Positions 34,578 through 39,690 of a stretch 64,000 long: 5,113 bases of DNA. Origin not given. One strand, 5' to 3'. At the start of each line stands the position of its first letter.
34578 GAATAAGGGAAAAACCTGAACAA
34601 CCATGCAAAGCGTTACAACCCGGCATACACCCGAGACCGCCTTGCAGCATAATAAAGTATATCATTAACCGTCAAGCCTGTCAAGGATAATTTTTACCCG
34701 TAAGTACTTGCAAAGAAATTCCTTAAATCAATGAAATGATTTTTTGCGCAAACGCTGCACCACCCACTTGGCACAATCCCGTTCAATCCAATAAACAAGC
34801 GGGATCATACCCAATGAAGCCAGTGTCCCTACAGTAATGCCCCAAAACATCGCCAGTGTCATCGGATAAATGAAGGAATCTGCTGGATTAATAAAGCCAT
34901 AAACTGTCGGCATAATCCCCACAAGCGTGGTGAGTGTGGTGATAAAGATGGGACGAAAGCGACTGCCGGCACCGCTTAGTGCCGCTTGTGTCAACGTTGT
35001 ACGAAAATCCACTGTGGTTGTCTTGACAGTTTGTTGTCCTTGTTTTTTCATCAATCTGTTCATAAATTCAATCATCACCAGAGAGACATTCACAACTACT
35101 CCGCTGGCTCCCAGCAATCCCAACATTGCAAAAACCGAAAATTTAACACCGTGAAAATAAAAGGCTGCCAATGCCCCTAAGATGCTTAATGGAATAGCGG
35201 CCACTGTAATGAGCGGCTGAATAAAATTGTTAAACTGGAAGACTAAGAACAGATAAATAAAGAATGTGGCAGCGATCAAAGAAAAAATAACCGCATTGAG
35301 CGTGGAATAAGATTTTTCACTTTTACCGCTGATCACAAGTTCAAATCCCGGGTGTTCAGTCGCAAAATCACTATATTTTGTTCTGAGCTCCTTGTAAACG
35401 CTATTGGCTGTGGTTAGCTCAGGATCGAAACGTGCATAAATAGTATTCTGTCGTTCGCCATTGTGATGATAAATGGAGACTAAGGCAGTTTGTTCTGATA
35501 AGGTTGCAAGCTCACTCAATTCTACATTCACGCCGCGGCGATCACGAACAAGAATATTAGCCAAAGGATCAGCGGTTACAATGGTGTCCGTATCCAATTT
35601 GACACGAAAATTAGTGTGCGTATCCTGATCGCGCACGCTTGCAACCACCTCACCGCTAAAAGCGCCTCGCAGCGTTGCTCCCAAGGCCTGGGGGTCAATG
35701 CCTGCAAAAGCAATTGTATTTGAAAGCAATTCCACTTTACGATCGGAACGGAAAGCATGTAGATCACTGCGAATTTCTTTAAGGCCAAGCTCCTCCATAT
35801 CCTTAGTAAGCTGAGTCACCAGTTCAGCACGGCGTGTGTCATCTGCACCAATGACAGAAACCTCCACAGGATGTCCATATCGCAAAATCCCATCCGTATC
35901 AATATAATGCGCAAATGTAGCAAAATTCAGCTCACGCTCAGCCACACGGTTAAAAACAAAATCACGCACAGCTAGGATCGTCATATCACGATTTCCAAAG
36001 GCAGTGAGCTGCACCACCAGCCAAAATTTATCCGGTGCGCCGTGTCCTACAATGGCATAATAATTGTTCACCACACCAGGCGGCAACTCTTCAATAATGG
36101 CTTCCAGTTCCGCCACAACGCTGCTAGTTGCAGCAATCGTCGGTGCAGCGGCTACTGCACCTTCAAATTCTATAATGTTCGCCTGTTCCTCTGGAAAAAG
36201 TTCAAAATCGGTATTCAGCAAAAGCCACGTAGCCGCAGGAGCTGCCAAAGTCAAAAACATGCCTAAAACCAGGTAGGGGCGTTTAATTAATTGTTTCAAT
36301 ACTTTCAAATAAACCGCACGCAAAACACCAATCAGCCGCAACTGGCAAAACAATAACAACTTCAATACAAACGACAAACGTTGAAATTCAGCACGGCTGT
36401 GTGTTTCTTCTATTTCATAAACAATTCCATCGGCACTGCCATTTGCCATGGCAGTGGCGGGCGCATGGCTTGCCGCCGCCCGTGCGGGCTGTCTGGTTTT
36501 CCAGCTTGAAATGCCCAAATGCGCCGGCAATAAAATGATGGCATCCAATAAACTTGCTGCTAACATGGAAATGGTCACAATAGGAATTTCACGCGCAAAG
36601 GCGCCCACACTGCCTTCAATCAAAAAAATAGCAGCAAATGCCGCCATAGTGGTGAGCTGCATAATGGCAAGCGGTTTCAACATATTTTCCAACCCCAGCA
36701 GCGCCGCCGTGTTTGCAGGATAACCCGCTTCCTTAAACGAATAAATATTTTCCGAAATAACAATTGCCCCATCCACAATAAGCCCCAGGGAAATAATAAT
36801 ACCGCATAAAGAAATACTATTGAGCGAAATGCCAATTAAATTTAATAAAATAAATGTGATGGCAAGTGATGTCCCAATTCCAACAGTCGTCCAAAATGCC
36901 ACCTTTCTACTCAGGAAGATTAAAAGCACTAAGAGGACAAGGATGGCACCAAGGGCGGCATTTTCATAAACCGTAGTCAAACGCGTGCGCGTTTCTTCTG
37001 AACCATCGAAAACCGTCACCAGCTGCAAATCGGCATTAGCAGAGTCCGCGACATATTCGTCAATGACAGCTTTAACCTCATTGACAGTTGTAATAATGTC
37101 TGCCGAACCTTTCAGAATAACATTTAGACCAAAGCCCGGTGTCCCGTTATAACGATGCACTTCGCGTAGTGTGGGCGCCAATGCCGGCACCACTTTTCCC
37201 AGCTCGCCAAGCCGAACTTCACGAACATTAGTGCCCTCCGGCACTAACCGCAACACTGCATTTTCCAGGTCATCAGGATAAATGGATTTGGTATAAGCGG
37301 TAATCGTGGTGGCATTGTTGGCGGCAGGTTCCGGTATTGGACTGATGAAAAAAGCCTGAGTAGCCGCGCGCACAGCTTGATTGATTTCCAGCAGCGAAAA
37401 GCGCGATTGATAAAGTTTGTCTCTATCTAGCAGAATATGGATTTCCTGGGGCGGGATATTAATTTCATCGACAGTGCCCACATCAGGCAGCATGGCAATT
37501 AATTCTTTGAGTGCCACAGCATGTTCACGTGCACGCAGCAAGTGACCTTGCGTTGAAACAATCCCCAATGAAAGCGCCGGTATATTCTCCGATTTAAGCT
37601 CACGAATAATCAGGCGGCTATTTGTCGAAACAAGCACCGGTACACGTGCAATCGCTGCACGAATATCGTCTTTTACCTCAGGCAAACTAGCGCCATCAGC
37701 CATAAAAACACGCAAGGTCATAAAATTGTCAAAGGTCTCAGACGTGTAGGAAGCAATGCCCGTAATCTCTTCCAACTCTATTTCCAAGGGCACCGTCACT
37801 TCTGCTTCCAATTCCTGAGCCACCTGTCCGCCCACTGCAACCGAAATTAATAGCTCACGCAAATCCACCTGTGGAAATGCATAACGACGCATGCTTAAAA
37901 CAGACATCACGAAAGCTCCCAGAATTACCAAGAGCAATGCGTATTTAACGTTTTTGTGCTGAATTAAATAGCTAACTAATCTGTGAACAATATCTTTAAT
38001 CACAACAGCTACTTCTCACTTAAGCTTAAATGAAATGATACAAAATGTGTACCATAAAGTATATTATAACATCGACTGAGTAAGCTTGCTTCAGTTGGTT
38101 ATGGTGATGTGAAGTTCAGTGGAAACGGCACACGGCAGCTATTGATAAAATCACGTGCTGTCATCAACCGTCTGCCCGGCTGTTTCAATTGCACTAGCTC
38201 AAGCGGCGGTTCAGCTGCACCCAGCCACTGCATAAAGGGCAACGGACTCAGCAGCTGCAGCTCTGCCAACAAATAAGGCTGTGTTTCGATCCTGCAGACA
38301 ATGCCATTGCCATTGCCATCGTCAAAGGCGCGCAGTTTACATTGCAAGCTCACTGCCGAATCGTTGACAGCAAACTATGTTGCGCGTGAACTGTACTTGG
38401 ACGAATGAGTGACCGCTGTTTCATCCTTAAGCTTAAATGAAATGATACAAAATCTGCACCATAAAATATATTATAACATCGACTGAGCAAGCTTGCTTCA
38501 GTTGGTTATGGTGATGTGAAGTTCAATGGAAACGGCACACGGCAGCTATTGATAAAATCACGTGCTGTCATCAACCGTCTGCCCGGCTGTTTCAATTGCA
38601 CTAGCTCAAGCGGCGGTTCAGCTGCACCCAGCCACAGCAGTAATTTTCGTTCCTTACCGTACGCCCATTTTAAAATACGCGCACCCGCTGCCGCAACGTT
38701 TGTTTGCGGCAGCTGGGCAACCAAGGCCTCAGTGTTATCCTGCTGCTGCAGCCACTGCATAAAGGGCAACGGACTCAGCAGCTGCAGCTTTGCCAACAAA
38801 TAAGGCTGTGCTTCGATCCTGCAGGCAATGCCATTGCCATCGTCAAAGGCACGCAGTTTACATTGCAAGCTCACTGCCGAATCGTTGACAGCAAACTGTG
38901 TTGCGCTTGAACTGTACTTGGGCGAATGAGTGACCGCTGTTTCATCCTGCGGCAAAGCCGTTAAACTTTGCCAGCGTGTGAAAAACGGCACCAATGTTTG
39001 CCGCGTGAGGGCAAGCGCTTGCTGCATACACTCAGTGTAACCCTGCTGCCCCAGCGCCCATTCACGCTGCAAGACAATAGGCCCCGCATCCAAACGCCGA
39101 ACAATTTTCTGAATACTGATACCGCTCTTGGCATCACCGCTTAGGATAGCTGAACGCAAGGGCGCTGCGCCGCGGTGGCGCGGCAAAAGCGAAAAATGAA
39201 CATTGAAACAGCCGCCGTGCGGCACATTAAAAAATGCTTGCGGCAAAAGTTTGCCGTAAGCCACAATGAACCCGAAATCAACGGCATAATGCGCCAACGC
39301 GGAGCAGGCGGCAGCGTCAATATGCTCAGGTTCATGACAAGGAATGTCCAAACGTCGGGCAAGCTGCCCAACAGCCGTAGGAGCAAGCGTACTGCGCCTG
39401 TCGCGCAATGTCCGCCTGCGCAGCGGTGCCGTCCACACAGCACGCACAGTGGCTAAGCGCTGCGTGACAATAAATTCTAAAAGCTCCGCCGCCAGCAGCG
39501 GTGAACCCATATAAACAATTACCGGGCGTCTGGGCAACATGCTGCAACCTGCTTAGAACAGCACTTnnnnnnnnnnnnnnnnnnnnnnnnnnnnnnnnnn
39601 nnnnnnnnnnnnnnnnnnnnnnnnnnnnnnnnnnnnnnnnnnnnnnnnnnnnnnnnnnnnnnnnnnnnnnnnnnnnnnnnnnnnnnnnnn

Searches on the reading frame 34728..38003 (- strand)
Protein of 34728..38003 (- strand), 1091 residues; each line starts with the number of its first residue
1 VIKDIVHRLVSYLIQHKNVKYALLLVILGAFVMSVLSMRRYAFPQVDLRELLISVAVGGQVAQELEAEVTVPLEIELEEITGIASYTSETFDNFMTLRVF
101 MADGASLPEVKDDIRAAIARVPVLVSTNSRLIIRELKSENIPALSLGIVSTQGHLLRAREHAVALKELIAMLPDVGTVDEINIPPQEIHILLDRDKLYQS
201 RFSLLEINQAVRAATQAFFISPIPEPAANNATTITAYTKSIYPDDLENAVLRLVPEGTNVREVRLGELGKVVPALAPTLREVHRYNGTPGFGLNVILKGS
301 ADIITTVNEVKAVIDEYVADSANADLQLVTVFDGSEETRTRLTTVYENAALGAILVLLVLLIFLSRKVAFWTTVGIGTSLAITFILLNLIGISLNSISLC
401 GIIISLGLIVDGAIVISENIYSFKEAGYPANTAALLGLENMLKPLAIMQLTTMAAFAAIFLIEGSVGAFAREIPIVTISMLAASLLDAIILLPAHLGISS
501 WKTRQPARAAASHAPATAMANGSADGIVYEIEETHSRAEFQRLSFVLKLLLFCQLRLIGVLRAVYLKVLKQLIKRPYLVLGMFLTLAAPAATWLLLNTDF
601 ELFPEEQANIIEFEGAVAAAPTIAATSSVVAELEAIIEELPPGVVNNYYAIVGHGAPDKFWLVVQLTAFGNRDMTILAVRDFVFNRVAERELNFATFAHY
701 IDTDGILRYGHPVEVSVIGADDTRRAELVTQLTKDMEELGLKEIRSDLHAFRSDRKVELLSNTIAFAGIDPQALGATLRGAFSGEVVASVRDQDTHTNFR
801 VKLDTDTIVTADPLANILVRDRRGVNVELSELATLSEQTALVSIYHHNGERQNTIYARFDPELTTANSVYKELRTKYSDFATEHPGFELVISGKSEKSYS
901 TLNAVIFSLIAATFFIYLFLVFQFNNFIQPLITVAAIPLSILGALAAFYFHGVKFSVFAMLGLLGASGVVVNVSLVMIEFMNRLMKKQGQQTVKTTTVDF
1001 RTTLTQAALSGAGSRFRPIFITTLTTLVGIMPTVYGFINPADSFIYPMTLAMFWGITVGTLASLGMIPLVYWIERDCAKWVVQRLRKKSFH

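Call 41: search_protein_families(library=pfam, proteins=[window:34728-38003:-], max_evalue=0.00001)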
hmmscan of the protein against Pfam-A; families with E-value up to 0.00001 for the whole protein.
window:34728-38003:- (1091 aa): 1 family
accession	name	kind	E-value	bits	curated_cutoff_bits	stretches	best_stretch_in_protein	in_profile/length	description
PF00873.25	ACR_tran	-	6.1e-104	349.1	28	1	11-1073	3-1019/1021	AcrB/AcrD/AcrF family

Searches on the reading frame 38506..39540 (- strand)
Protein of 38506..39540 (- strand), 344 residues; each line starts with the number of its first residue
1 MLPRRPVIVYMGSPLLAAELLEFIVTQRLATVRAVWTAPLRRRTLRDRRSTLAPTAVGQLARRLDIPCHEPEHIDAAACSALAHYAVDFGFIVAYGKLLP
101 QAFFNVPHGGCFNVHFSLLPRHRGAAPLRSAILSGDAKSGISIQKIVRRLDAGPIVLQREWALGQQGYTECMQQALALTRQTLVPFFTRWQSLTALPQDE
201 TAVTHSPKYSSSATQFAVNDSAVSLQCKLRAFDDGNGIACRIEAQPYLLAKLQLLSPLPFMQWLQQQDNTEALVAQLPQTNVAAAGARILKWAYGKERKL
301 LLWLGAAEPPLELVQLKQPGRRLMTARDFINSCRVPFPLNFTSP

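Call 41: search_protein_families(library=pfam, proteins=[window:38506-39540:-], max_evalue=0.00001)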
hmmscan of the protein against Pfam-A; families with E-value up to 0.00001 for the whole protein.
window:38506-39540:- (344 aa): 1 family
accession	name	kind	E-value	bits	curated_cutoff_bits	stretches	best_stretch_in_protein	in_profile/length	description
PF00551.24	Formyl_trans_N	-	9.7e-25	87.8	26.1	1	11-167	8-160/181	Formyl transferase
